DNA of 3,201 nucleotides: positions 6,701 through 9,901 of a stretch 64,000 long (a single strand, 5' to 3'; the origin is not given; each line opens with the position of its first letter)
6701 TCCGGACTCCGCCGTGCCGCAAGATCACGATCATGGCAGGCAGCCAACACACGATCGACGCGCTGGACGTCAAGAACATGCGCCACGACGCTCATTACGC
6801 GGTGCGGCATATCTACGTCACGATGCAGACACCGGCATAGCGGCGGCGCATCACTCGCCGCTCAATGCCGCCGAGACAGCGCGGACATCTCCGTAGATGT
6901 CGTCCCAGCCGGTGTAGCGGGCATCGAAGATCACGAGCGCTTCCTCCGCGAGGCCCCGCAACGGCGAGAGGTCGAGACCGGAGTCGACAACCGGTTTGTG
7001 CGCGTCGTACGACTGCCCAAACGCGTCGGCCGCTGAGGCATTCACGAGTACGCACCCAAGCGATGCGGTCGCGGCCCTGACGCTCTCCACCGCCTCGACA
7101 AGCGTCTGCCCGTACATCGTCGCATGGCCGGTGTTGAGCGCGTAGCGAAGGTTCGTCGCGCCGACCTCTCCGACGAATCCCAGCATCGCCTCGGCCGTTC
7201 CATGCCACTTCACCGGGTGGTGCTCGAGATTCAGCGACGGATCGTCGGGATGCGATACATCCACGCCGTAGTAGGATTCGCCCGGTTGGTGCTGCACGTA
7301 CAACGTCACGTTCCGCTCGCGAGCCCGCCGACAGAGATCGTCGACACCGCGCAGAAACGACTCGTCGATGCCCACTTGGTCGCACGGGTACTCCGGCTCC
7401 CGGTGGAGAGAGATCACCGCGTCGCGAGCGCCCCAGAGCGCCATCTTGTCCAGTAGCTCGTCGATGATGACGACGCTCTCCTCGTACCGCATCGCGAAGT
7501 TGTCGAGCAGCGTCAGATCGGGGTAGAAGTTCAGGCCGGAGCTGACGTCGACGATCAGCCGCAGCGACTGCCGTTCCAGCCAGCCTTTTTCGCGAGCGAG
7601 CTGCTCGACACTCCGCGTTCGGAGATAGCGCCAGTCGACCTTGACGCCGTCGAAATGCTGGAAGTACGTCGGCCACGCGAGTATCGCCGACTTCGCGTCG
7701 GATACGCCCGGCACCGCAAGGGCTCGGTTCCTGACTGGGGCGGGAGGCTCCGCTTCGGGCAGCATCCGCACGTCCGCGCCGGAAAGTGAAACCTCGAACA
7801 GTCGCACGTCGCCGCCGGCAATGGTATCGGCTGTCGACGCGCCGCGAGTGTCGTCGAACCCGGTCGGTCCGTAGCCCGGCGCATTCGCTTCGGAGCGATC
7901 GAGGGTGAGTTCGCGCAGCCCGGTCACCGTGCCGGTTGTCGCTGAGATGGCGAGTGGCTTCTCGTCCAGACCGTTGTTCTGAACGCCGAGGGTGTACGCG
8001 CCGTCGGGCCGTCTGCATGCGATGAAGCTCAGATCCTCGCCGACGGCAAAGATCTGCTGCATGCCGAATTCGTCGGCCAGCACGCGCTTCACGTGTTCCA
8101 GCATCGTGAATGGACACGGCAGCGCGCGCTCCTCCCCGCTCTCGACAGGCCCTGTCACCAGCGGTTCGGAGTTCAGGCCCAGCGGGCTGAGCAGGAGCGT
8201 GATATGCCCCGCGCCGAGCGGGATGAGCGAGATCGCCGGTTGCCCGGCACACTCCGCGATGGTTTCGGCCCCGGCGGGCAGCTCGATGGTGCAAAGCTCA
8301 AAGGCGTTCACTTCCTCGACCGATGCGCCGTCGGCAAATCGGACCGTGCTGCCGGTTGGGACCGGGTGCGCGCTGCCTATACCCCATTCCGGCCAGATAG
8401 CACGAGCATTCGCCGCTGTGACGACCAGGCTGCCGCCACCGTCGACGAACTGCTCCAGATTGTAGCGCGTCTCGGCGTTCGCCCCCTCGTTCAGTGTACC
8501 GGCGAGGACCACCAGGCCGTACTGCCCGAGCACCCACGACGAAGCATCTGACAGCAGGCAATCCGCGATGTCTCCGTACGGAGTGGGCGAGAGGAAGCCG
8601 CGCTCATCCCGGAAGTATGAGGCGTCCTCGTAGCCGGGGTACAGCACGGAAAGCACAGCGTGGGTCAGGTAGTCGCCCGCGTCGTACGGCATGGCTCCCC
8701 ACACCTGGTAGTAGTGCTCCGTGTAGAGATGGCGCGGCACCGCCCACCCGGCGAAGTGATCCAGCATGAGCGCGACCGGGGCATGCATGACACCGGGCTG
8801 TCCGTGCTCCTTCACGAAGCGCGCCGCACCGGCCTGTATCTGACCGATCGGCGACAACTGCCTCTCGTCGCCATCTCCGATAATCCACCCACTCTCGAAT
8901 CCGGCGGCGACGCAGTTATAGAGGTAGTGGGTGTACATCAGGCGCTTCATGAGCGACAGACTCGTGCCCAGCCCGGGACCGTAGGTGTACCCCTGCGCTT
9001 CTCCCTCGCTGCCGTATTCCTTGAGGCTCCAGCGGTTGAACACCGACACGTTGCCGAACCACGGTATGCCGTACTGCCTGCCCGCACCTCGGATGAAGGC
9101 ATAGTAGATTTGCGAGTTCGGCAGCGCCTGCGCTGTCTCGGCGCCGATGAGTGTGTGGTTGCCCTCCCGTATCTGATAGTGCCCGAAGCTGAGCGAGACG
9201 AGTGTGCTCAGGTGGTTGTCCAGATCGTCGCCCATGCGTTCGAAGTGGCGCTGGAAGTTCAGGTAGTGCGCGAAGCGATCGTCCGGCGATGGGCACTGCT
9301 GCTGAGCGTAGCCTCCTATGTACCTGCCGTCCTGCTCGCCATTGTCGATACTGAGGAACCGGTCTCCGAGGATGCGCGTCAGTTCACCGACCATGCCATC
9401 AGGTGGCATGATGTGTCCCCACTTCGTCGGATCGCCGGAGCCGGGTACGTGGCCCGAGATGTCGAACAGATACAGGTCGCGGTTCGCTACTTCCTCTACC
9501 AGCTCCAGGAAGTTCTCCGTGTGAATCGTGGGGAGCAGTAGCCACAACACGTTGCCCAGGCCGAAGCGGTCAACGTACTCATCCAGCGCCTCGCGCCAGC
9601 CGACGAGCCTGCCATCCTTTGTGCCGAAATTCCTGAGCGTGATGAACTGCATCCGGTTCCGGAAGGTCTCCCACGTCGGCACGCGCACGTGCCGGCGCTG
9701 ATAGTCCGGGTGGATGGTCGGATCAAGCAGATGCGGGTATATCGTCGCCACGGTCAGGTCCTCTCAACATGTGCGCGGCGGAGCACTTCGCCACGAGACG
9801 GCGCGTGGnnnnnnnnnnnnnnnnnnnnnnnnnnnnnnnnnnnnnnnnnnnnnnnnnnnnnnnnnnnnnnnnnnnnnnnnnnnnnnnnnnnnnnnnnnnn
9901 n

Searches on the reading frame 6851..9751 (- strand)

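Call 27: search_protein_families(library=pfam, proteins=[window:6851-9751:-], max_evalue=0.00001)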
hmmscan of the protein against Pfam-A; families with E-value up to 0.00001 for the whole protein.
window:6851-9751:- (966 aa): 0 families

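Call 58: search_protein_families(library=ncbifam, proteins=[window:6851-9751:-], max_evalue=0.001)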
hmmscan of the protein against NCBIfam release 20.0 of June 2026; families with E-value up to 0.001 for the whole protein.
window:6851-9751:- (966 aa): 1 family
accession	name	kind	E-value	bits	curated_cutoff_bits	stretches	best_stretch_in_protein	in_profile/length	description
NF002198.0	PRK01060.1-3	equivalog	4.1e-05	23.3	244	1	862-930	153-220/253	deoxyribonuclease IV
